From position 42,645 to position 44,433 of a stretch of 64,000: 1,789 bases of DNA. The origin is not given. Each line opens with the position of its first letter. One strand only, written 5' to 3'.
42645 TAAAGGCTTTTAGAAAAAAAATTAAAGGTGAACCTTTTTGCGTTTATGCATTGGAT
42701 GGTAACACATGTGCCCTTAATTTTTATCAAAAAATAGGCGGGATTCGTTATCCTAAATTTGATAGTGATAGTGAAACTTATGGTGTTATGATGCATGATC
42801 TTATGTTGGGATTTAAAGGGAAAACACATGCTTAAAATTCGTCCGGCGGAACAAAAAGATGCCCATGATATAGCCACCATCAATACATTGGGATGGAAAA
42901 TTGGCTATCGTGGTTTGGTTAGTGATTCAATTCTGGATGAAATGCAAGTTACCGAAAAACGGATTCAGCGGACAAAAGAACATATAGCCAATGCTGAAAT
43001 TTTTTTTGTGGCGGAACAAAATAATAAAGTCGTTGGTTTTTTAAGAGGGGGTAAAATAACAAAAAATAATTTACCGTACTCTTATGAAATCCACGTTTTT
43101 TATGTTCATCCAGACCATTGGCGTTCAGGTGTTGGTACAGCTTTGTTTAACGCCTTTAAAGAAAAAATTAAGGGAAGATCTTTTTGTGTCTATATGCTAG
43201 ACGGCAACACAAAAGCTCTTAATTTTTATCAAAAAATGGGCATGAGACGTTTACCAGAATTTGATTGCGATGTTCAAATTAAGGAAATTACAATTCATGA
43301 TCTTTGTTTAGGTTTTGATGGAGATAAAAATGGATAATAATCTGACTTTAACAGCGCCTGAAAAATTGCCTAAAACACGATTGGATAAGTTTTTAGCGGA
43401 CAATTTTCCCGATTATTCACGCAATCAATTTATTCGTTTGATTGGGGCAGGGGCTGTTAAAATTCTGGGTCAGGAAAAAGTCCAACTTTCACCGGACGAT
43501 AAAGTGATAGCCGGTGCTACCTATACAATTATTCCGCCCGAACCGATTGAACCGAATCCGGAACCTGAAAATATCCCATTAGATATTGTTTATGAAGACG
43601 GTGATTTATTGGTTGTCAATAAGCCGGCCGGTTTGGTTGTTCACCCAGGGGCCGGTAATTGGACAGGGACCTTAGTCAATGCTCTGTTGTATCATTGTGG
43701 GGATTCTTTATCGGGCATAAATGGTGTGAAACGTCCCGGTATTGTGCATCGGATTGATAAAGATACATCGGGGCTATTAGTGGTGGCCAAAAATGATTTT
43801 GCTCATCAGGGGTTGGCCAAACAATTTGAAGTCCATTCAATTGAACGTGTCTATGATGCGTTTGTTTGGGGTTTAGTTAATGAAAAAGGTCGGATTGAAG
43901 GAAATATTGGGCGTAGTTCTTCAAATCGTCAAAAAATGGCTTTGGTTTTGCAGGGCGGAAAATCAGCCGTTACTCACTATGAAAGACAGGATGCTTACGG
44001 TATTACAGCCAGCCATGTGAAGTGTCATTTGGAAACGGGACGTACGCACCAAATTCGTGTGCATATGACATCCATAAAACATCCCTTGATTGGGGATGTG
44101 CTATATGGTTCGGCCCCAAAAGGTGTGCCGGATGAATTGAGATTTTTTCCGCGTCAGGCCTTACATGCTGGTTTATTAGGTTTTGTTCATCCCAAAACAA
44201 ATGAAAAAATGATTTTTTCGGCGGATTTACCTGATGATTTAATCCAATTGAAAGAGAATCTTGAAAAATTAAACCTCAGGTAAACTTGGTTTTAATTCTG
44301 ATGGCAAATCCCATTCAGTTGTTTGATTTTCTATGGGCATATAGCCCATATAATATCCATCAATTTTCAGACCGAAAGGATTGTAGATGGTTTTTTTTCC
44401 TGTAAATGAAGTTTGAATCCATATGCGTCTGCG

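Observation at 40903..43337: YopJ-family-like effector gene fused into an operon with three tandem GNAT acetyltransferases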

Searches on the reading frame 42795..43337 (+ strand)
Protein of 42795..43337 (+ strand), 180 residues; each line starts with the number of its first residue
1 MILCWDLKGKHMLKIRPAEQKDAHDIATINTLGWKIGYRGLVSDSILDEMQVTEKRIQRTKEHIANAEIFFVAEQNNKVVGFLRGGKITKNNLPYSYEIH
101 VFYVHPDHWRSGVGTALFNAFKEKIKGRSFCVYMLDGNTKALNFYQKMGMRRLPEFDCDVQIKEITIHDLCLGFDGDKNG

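Call 3: search_protein_families(library=pfam, proteins=[window:42795-43337:+], max_evalue=1)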
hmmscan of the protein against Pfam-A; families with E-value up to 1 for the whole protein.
window:42795-43337:+ (180 aa): 10 families
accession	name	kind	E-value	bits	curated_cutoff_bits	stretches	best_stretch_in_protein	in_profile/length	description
PF00583.31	Acetyltransf_1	-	2.2e-17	63.8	20.7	1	60-150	25-116/116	Acetyltransferase (GNAT) family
PF13508.13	Acetyltransf_7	-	6e-15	55.8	27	1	68-149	3-81/84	Acetyltransferase (GNAT) domain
PF13673.13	Acetyltransf_10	-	8e-11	42.5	23.6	1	58-153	20-110/128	Acetyltransferase (GNAT) domain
PF08445.16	FR47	-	2.1e-05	24.9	22.1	1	96-152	21-79/86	FR47-like protein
PF13302.13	Acetyltransf_3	-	0.00089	20.4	25.4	1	13-151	2-138/138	Acetyltransferase (GNAT) domain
PF13420.13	Acetyltransf_4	-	0.0012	19.3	24.3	1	15-150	1-134/155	Acetyltransferase (GNAT) domain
PF13527.13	Acetyltransf_9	-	0.0058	17.1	25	1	50-149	28-123/127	Acetyltransferase (GNAT) domain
PF05301.17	Acetyltransf_16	-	0.01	16.1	27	1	79-124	76-129/173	GNAT acetyltransferase, Mec-17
PF04958.18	AstA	-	0.11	11.5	29.4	1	12-82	1-74/337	Arginine N-succinyltransferase beta subunit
PF18351.6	Ago_N_1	-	0.12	13.2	25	1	44-97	23-77/95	Fungal Argonaute N-terminal domain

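Call 4: search_protein_families(library=ncbifam, proteins=[window:42795-43337:+], max_evalue=1)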
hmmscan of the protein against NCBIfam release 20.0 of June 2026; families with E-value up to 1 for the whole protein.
window:42795-43337:+ (180 aa): 24 families
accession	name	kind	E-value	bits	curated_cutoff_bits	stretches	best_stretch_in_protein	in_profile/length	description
TIGR01575.1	rimI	equivalog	4.7e-10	39.7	86.4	1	60-152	24-114/132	ribosomal protein S18-alanine N-acetyltransferase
NF002959.0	PRK03624.1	equivalog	8.9e-07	28.7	124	1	12-152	6-131/147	GNAT family acetyltransferase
NF040504.1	resist_ArsN1b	equivalog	1.8e-06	27.8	210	1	15-164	1-146/159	arsinothricin resistance N-acetyltransferase ArsN1 family B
NF040503.1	resist_ArsN1a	equivalog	2.8e-06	27.1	170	1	15-153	1-136/159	arsinothricin resistance N-acetyltransferase ArsN1 family A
NF007853.0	PRK10562.1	equivalog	3.3e-05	24.1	125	1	64-152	45-122/146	N-acetyltransferase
NF007807.0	PRK10514.1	equivalog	4.9e-05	23.3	134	1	61-163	44-135/147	acetyltransferase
NF053587.1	SpmdActasePaiA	equivalog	7.2e-05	22.6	250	1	56-150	46-147/172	spermidine/spermine N(1)-acetyltransferase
NF033083.0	AAC_3_I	equivalog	9.9e-05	22.6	200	1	67-152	47-136/145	AAC(3)-I family aminoglycoside N-acetyltransferase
TIGR03448.1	mycothiol_MshD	equivalog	0.00017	21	163.1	1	59-152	191-287/294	mycothiol synthase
TIGR03585.1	PseH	equivalog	0.00041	20.5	93.1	1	69-153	52-136/156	UDP-4-amino-4,6-dideoxy-N-acetyl-beta-L-altrosamine N-acetyltransferase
TIGR03103.1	trio_acet_GNAT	equivalog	0.00041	19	569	1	62-156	117-218/547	N-acetylglutaminylglutamine synthetase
NF005840.0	PRK07757.1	equivalog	0.00043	20.2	154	1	49-152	22-120/153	N-acetyltransferase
NF007338.0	PRK09831.1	equivalog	0.00066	19.8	146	1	51-151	43-125/150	GNAT family N-acetyltransferase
NF033078.2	AAC_6p_Ia_fam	equivalog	0.00094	19.1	265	1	54-135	37-114/181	AAC(6')-Ia family aminoglycoside 6'-N-acetyltransferase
NF041158.1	Spm_actase_Thplmales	equivalog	0.0013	19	225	1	13-120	2-109/115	spermidine N(1)-acetyltransferase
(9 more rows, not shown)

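Call 73: search_solved_structures(query=window:42828-43334:+, max_evalue=0.001)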
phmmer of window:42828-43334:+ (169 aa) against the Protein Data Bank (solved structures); distinct sequences matched with E-value up to 0.001: 9.
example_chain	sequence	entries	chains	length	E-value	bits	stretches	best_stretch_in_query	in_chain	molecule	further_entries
1wk4_A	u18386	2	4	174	3.2e-11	46.6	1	3-164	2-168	ttk003001606 | probable acetyltransferase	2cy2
3fnc_A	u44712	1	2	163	4.4e-08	36.4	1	3-148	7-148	Putative acetyltransferase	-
8iym_A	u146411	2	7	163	9.2e-06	28.8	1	45-156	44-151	N-acetyltransferase domain-containing protein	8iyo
1mk4_A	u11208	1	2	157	0.00013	25.1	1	40-119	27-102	Hypothetical protein yqjY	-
2pdo_A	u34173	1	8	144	0.00022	24.3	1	43-141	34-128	Acetyltransferase ypeA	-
2fiw_A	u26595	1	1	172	0.00037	23.6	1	57-139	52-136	GCN5-related N-acetyltransferase:Aminotransferase, class-II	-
4qus_A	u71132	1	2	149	0.00046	23.3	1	43-141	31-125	Acetyltransferase YpeA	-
4qvt_A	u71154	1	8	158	0.00054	23.1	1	43-141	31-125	Acetyltransferase YpeA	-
8osp_A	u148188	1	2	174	0.0006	22.9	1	52-140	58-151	N-acetyltransferase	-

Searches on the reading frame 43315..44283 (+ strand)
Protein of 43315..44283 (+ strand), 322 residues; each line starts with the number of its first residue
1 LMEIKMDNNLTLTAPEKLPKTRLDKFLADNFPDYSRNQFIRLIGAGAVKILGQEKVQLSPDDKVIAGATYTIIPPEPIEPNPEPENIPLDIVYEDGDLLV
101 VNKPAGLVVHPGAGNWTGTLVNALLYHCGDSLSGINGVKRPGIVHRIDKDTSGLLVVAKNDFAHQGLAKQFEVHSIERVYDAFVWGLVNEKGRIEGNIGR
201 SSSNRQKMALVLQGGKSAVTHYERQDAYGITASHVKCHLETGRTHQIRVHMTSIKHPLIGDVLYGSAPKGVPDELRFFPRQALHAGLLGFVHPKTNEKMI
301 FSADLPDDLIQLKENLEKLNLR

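Call 3: search_protein_families(library=pfam, proteins=[window:43315-44283:+], max_evalue=1)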
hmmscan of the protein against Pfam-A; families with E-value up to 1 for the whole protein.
window:43315-44283:+ (322 aa): 2 families
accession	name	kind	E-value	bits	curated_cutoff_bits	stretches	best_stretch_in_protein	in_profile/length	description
PF00849.27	PseudoU_synth_2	-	1.5e-32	113.4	26.8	1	97-252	1-151/152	RNA pseudouridylate synthase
PF01479.30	S4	-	0.0028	17.8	22.8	1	22-50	2-30/48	S4 domain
